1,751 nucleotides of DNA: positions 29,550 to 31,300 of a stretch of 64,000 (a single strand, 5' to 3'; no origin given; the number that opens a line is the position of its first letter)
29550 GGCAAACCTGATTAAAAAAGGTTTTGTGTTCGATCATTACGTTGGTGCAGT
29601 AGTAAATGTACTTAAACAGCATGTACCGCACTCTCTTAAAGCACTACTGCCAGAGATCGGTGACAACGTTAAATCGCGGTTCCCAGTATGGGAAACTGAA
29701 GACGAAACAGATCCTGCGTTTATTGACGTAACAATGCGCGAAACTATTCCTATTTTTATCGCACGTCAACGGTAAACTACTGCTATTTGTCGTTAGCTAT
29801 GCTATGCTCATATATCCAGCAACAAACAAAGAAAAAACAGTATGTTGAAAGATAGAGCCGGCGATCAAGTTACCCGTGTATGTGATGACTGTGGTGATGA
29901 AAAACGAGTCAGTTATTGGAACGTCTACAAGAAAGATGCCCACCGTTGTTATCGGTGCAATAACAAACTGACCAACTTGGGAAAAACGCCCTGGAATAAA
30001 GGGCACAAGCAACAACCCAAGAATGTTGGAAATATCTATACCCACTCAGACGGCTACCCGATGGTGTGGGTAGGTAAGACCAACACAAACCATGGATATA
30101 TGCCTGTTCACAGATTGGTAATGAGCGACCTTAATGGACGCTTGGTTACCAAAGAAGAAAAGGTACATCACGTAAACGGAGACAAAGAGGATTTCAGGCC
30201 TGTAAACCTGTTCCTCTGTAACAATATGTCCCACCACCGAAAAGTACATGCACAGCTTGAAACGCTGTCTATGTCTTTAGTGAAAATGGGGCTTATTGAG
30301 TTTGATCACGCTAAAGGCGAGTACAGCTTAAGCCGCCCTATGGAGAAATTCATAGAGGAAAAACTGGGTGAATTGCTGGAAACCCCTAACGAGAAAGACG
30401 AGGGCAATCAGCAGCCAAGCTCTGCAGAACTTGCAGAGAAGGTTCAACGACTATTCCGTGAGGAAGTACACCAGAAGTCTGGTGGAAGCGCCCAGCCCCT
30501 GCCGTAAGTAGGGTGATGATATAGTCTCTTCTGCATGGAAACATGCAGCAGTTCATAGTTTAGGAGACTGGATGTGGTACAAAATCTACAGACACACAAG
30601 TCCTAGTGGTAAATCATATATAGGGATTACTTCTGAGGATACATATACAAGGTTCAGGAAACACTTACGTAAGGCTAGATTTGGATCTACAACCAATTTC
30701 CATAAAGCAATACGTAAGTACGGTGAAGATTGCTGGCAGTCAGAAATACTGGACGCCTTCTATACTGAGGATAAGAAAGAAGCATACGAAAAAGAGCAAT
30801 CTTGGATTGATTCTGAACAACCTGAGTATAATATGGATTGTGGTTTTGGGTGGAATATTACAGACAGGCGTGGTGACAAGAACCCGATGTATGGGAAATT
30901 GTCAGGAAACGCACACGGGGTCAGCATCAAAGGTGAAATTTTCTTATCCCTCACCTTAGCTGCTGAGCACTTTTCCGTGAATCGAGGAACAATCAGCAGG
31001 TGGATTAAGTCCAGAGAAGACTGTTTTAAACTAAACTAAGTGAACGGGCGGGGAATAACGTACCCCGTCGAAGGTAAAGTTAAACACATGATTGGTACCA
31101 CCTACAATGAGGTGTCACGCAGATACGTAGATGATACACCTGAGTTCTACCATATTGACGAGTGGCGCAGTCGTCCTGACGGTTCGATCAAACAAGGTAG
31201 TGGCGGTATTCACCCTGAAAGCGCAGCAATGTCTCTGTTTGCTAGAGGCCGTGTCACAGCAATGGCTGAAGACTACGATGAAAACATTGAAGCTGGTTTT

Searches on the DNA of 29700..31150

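Call 99: search_rna_families(source=window, start=29700, end=31150, threshold=evalue, max_evalue=0.1, show_alignments=1)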
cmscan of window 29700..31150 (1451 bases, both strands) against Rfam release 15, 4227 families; matches with E-value up to 0.1: 1.
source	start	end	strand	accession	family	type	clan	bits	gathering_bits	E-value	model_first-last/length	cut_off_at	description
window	30284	30548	+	RF00028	Intron_gpI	Intron;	-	105.7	50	4.5e-28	1-253/253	no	Group I catalytic intron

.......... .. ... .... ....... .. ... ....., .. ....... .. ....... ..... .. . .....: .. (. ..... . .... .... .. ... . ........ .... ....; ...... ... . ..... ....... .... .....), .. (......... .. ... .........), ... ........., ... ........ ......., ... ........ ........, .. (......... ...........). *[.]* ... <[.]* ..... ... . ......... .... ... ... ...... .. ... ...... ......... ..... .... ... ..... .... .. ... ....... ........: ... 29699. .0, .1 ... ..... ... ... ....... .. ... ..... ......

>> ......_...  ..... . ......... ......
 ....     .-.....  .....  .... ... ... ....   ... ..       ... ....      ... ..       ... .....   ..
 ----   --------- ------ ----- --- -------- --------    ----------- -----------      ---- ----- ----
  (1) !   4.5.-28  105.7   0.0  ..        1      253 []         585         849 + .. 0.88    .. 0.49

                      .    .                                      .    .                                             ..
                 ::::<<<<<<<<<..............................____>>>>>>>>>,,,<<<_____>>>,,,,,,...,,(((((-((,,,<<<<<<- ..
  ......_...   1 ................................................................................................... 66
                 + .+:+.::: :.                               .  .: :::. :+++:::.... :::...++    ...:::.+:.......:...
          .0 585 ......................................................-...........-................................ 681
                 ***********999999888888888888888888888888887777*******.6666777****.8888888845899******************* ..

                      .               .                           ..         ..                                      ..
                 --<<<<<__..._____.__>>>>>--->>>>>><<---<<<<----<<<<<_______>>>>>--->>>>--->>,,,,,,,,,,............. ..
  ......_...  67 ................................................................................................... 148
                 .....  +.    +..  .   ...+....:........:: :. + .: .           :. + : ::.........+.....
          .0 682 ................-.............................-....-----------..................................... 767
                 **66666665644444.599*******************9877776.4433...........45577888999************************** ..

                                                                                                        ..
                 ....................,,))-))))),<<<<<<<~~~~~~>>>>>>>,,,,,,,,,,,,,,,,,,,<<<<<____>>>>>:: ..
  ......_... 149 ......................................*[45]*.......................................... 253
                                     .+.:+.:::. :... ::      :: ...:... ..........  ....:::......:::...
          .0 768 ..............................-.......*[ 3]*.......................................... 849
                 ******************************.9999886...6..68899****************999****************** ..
